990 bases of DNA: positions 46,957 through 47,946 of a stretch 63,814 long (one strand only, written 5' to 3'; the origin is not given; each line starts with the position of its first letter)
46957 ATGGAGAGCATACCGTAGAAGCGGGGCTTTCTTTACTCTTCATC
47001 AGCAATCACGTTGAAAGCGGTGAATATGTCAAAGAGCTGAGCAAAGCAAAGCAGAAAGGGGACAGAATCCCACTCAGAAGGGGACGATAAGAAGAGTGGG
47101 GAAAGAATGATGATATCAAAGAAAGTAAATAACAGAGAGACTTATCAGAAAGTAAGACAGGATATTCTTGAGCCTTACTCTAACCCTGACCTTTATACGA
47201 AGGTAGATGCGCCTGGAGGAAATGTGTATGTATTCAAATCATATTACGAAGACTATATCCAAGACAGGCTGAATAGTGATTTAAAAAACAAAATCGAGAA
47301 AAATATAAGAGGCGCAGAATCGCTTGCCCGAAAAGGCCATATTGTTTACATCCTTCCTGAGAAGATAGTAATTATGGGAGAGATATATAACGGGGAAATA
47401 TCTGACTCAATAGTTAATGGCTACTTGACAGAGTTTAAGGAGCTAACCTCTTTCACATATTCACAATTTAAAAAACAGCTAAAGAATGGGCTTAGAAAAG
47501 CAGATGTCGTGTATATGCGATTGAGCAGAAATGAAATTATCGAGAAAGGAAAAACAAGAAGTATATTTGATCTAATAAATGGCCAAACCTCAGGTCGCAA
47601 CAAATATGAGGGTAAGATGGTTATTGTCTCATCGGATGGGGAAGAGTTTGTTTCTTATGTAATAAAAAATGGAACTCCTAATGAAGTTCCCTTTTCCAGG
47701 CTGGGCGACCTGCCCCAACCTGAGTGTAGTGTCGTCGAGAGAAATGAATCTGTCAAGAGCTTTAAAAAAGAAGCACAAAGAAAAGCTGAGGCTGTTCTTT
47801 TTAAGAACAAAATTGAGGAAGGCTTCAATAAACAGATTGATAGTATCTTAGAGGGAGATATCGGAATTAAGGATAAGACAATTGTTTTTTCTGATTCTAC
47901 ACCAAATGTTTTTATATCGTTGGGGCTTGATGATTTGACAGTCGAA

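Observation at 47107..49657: A/T-rich two-gene cassette encoding a stand-alone double nuclease-like protein plus an unknown coupled partner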

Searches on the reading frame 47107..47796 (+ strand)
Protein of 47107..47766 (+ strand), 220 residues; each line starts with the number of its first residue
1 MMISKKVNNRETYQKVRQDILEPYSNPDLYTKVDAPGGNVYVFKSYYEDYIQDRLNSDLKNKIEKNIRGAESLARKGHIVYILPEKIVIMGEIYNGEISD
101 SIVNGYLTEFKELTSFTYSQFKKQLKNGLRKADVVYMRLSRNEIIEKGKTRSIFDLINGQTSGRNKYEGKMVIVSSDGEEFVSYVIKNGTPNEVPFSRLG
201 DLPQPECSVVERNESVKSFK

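Call 29: search_protein_representatives(alignment_id=A1)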
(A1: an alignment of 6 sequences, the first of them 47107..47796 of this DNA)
Query: 6 sequences, 279 profile positions. Proteins with E-value up to 0.001 (for the whole library): 40; up to 1e-10: 20; up to 1e-30: 11. The best 40 are listed.
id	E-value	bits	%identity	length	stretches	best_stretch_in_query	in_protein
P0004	8.6e-140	481.0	-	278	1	1-278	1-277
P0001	7.1e-110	382.9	-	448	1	20-242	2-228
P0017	8.6e-69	248.1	-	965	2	22-230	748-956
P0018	2.0e-63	230.5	-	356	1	17-239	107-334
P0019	1.1e-59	218.3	-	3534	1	21-255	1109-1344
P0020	1.2e-57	211.5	-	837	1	26-242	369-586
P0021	2.1e-57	210.7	-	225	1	27-214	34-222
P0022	3.1e-57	210.2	-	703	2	26-238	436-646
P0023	4.1e-52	193.4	-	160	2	1-86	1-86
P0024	2.9e-48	180.8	-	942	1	20-178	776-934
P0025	1.5e-45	171.8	-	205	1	27-200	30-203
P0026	2.7e-27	112.0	-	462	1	101-215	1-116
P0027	8.8e-25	103.7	-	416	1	20-271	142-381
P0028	1.7e-22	96.2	-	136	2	185-236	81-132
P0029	6.8e-17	77.9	-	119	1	5-100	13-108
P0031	3.1e-13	65.9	-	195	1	79-211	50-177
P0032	3.1e-12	62.6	-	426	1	22-219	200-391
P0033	1.2e-11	60.7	-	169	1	84-214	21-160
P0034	7.7e-11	58.0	-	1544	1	31-264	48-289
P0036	8.7e-10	54.6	-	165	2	84-192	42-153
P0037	1.2e-09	54.1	-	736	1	29-263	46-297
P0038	1.5e-09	53.8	-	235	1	67-230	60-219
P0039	6.9e-08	48.3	-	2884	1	79-234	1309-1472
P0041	8.9e-07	44.7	-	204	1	63-215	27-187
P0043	2.7e-06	43.1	-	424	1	34-256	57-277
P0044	3.0e-06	42.9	-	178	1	74-205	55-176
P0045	4.1e-06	42.5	-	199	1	78-183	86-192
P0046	9.3e-06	41.3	-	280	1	70-194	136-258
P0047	1.4e-05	40.7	-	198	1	83-199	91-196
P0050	4.4e-05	39.1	-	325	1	36-258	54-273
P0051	1.6e-04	37.3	-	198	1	79-193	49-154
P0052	1.7e-04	37.2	-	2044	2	214-239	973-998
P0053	1.9e-04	37.0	-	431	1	54-164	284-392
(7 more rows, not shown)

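Call 31: search_protein_families(library=pfam, proteins=[P0031, P0033, P0036, P0038, P0041, P0044, P0045, P0046, P0047, P0051], max_evalue=1)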
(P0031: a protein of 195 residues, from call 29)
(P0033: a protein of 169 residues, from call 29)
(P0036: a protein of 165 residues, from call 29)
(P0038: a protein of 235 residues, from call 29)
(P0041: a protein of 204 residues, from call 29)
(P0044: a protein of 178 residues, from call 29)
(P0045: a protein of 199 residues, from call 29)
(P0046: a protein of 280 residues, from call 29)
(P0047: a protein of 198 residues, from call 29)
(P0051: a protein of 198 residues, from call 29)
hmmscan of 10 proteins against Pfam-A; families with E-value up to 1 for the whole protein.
P0031 (195 aa): 2 families
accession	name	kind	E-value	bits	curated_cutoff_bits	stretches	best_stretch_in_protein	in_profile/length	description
PF08285.16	DPM3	-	0.14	12.8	25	0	38-61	59-82/90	Dolichol-phosphate mannosyltransferase subunit 3 (DPM3)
PF18451.7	CdiA_C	-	0.15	12.7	26.6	1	89-160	3-76/81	Contact-dependent growth inhibition CdiA C-terminal domain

P0033 (169 aa): 0 families

P0036 (165 aa): 5 families
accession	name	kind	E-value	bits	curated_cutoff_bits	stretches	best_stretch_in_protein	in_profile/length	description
PF18451.7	CdiA_C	-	0.0089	16.6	26.6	1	75-150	3-81/81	Contact-dependent growth inhibition CdiA C-terminal domain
PF05277.18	DUF726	-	0.018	14.4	22.6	1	95-150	271-323/343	Protein of unknown function (DUF726)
PF18263.7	MCM6_C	-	0.048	14.3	23.7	0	91-121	18-48/107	MCM6 C-terminal winged-helix domain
PF06838.17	Met_gamma_lyase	-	0.083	11.9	24.2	1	40-154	91-195/405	Methionine gamma-lyase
PF17452.7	YnfE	-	0.091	13.5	25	1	125-149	1-25/78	Uncharacterized YnfE-like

P0038 (235 aa): 2 families
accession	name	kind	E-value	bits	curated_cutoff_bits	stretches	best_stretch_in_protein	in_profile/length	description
PF18451.7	CdiA_C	-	0.0006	20.4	26.6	1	108-185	3-78/81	Contact-dependent growth inhibition CdiA C-terminal domain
PF04472.17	SepF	-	0.1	13.3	27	1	121-185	5-68/72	Cell division protein SepF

P0041 (204 aa): 1 family
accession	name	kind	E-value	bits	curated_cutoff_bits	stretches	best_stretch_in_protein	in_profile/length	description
PF18451.7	CdiA_C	-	3.8e-05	24.2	26.6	1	84-144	3-61/81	Contact-dependent growth inhibition CdiA C-terminal domain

P0044 (178 aa): 1 family
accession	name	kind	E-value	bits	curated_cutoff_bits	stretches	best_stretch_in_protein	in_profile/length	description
PF18451.7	CdiA_C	-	1.1e-07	32.3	26.6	1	92-161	1-73/81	Contact-dependent growth inhibition CdiA C-terminal domain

P0045 (199 aa): 1 family
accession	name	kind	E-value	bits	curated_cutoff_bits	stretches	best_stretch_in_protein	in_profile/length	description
PF18451.7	CdiA_C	-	1.4e-06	28.8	26.6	1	126-183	1-60/81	Contact-dependent growth inhibition CdiA C-terminal domain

P0046 (280 aa): 1 family
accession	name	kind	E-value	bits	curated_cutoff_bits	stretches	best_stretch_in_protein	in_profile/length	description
PF18451.7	CdiA_C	-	0.00013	22.5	26.6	1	180-233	4-60/81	Contact-dependent growth inhibition CdiA C-terminal domain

P0047 (198 aa): 3 families
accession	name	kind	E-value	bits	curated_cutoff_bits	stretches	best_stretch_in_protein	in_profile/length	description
PF18451.7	CdiA_C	-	5.4e-09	36.6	26.6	1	116-194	1-80/81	Contact-dependent growth inhibition CdiA C-terminal domain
PF17894.6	Cas9_Topo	-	0.035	14.7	25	1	149-181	31-63/71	Topo homolgy domain in CRISPR-associated endonuclease Cas9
PF01935.23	DUF87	-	0.78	10.2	23.2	0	23-109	94-146/220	Helicase HerA, central domain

P0051 (198 aa): 1 family
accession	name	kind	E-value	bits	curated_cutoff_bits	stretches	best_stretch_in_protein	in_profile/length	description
PF18451.7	CdiA_C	-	0.00036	21.1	26.6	1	84-145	2-66/81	Contact-dependent growth inhibition CdiA C-terminal domain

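Call 32: search_protein_families(library=pfam, proteins=[P0019, P0039, P0034, P0017, P0024], max_evalue=0.001)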
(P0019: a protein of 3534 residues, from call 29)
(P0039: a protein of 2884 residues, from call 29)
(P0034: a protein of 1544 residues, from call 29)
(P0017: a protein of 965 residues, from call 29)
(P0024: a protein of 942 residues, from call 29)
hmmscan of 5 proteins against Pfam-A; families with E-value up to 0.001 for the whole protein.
P0019 (3534 aa): 3 families
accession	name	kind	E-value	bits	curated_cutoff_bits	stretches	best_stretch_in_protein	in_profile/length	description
PF18760.7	ART-PolyVal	-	1e-21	78.6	31.2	1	1656-1794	1-140/140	ADP-Ribosyltransferase in polyvalent proteins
PF18819.6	MuF_C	-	1.9e-18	66.9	27.6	1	1965-2064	2-100/103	Phage MuF-C-terminal domain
PF18798.6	LPD3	-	1.4e-08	35.3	27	1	1489-1591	1-108/114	Large polyvalent protein-associated domain 3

P0039 (2884 aa): 1 family
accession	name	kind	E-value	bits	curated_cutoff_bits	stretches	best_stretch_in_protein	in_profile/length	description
PF18760.7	ART-PolyVal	-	1.1e-15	59.1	31.2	1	981-1233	1-140/140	ADP-Ribosyltransferase in polyvalent proteins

P0034 (1544 aa): 5 families
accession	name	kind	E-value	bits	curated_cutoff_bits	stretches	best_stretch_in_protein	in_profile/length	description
PF18760.7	ART-PolyVal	-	3.3e-25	89.9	31.2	1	317-485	1-140/140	ADP-Ribosyltransferase in polyvalent proteins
PF18814.6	PBECR5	-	5.9e-19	69.3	25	1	506-681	13-196/239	phage-Barnase-EndoU-ColicinE5/D-RelE like nuclease5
PF18819.6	MuF_C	-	3e-18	66.3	27.6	1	1047-1140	6-100/103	Phage MuF-C-terminal domain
PF01610.23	DDE_Tnp_ISL3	-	1.5e-11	45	23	1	1452-1527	164-239/240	Transposase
PF18451.7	CdiA_C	-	8.9e-05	23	26.6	1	130-194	1-66/81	Contact-dependent growth inhibition CdiA C-terminal domain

P0017 (965 aa): 2 families
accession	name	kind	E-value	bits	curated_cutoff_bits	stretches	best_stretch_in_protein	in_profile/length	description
PF18819.6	MuF_C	-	2.6e-17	63.3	27.6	1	592-691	4-103/103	Phage MuF-C-terminal domain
PF18798.6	LPD3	-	0.0007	20.2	27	0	313-408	23-107/114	Large polyvalent protein-associated domain 3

P0024 (942 aa): 0 families

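Call 33: search_protein_families(library=pfam, proteins=[P0020, P0022, P0037, P0052, P0018, P0027, P0032, P0043, P0050, P0053], max_evalue=0.001)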
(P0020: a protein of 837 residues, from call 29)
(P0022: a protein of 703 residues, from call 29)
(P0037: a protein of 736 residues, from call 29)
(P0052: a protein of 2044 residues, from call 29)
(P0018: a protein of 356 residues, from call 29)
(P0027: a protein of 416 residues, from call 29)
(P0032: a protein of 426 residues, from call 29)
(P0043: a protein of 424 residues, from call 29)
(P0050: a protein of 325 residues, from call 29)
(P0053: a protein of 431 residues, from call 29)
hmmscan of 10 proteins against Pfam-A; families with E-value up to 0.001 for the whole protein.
P0020 (837 aa): 1 family
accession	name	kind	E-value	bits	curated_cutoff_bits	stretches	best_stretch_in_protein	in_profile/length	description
PF18760.7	ART-PolyVal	-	3.1e-15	57.6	31.2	1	134-354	1-140/140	ADP-Ribosyltransferase in polyvalent proteins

P0022 (703 aa): 2 families
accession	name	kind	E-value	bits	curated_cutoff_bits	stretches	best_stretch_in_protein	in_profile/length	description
PF18760.7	ART-PolyVal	-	5.4e-22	79.5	31.2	1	276-420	1-140/140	ADP-Ribosyltransferase in polyvalent proteins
PF18798.6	LPD3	-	2.4e-08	34.6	27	1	128-224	12-114/114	Large polyvalent protein-associated domain 3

P0037 (736 aa): 2 families
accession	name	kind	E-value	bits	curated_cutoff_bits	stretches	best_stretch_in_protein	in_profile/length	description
PF18760.7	ART-PolyVal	-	8.1e-26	91.9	31.2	1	326-494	1-140/140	ADP-Ribosyltransferase in polyvalent proteins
PF18819.6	MuF_C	-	3.1e-17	63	27.6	1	568-664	3-100/103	Phage MuF-C-terminal domain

P0052 (2044 aa): 2 families
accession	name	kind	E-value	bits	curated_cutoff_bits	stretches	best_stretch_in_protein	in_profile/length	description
PF18798.6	LPD3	-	2.4e-25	89.4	27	3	284-381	23-109/114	Large polyvalent protein-associated domain 3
PF18760.7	ART-PolyVal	-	1.7e-22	81.1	31.2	1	1079-1204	1-140/140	ADP-Ribosyltransferase in polyvalent proteins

P0018 (356 aa): 0 families

P0027 (416 aa): 1 family
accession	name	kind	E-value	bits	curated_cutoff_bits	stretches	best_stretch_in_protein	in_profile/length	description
PF18451.7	CdiA_C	-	1.4e-05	25.6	26.6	1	230-285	3-60/81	Contact-dependent growth inhibition CdiA C-terminal domain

P0032 (426 aa): 0 families

P0043 (424 aa): 1 family
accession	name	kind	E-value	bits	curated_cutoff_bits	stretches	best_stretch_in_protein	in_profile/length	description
PF18451.7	CdiA_C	-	1.6e-09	38.2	26.6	1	135-212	2-79/81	Contact-dependent growth inhibition CdiA C-terminal domain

P0050 (325 aa): 1 family
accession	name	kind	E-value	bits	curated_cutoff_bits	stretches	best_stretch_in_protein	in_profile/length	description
PF18451.7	CdiA_C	-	7.5e-06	26.5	26.6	1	132-174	2-45/81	Contact-dependent growth inhibition CdiA C-terminal domain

P0053 (431 aa): 2 families
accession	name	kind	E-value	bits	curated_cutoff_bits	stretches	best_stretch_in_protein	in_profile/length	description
PF04233.19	Phage_Mu_F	-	3.8e-19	69.9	29.6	1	47-176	2-111/112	Phage Mu protein F like protein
PF18451.7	CdiA_C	-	7e-07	29.8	26.6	1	343-394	1-54/81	Contact-dependent growth inhibition CdiA C-terminal domain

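Call 50: search_solved_structures(query=A4, max_evalue=10, show_alignments=2)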
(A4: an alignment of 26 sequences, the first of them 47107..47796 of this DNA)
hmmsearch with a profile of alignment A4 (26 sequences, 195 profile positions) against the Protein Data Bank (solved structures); distinct sequences matched with E-value up to 10: 4.
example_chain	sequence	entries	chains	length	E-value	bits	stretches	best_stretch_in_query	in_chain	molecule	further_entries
6g6m_A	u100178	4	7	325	1.3e-11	47.5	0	150-181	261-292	Tako8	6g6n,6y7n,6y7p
6y7o_A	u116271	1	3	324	1.4e-11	47.4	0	150-181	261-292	Tako8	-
7bqe_A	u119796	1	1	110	0.021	17.4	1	103-174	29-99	NF3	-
9xzp_A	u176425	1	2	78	0.84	12.2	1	55-101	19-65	De novo protein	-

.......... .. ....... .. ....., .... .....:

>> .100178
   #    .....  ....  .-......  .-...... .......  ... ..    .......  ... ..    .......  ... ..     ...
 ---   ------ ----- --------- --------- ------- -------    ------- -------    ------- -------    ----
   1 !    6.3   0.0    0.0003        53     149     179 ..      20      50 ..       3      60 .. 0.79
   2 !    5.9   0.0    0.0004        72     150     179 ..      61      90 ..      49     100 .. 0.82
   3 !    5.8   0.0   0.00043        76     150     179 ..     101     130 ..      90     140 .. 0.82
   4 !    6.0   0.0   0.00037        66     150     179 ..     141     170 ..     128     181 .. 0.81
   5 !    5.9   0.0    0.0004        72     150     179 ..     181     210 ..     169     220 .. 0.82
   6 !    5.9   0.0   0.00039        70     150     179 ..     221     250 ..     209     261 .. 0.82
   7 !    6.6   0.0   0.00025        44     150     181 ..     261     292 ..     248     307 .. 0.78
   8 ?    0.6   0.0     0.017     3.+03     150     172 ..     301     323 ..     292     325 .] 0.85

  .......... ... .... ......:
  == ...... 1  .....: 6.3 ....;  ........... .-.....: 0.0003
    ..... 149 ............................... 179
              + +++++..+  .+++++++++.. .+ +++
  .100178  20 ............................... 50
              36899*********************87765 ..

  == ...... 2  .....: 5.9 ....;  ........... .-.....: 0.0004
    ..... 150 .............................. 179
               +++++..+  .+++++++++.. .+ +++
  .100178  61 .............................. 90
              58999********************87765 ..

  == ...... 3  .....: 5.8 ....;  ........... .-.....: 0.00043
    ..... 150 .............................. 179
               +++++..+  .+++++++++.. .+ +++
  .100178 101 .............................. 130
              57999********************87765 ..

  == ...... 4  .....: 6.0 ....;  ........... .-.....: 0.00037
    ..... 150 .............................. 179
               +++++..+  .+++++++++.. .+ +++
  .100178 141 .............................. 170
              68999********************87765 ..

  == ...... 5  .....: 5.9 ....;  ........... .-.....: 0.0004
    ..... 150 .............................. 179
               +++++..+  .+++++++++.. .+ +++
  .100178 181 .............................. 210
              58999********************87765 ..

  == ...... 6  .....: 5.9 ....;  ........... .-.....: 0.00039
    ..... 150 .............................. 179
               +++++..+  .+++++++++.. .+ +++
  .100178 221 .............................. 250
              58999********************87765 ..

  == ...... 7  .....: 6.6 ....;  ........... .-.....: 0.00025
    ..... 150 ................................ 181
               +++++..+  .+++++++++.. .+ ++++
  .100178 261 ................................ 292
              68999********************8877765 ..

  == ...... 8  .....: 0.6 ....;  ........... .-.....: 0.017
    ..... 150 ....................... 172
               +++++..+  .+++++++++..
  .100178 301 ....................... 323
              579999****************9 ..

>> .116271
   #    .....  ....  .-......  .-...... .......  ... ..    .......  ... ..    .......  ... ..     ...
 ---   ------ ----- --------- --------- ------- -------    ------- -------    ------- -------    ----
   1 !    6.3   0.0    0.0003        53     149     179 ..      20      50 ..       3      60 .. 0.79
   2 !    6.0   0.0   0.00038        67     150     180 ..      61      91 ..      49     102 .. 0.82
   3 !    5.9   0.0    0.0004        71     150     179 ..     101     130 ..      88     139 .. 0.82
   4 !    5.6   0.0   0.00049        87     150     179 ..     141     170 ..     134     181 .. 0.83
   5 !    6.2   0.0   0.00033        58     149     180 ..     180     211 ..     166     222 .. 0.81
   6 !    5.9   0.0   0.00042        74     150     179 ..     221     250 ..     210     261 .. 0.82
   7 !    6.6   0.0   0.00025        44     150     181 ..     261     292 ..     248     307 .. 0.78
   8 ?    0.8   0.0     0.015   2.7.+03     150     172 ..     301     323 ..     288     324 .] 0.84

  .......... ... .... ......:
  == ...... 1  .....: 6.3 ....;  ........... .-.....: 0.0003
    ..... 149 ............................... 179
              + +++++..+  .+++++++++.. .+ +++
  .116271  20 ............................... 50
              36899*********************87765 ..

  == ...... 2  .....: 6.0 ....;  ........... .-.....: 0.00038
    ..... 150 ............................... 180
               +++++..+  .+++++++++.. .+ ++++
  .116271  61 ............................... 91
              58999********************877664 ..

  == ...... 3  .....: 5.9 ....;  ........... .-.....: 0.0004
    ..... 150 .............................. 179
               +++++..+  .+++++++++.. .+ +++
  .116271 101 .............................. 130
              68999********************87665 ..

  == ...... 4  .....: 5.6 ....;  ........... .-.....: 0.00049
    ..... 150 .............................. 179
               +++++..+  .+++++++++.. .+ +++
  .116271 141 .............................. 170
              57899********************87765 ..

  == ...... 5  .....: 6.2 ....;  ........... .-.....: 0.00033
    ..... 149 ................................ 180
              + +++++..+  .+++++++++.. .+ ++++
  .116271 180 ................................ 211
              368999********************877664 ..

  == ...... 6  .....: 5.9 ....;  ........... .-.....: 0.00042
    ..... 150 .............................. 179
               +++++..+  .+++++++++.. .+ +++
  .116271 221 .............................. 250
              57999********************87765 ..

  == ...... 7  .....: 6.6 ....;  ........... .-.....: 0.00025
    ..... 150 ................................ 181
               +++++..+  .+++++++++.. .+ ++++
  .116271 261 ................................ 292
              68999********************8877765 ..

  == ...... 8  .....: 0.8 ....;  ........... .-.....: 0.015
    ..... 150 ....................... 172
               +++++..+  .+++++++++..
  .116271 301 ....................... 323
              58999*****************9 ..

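Call 71: search_solved_structures(query=P0047, max_evalue=10, show_alignments=2)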
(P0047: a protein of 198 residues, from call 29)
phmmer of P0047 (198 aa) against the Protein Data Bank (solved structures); distinct sequences matched with E-value up to 10: 9.
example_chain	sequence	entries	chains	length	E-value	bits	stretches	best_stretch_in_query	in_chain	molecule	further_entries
4g6v_A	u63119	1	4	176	0.028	17.6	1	90-194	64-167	Adhesin/hemolysin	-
2g3v_A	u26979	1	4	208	0.04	17.1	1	1-102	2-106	CAG pathogenicity island protein 13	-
1fya_A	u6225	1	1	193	0.24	14.6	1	15-69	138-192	60 KD CHAPERONIN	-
1fy9_A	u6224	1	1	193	0.26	14.5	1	15-69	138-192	60 KD CHAPERONIN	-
1ss8_A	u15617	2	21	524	1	12.5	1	16-70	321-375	groEL protein | 60 kDa chaperonin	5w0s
1sx3_A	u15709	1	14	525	1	12.5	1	16-70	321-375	groEL protein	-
5opx_A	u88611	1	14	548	1.3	12.3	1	16-70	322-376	60 kDa chaperonin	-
5opw_A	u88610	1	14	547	1.3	12.2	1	16-70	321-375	60 kDa chaperonin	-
4wa8_A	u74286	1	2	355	9.8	9.3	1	38-88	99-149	Flap endonuclease 1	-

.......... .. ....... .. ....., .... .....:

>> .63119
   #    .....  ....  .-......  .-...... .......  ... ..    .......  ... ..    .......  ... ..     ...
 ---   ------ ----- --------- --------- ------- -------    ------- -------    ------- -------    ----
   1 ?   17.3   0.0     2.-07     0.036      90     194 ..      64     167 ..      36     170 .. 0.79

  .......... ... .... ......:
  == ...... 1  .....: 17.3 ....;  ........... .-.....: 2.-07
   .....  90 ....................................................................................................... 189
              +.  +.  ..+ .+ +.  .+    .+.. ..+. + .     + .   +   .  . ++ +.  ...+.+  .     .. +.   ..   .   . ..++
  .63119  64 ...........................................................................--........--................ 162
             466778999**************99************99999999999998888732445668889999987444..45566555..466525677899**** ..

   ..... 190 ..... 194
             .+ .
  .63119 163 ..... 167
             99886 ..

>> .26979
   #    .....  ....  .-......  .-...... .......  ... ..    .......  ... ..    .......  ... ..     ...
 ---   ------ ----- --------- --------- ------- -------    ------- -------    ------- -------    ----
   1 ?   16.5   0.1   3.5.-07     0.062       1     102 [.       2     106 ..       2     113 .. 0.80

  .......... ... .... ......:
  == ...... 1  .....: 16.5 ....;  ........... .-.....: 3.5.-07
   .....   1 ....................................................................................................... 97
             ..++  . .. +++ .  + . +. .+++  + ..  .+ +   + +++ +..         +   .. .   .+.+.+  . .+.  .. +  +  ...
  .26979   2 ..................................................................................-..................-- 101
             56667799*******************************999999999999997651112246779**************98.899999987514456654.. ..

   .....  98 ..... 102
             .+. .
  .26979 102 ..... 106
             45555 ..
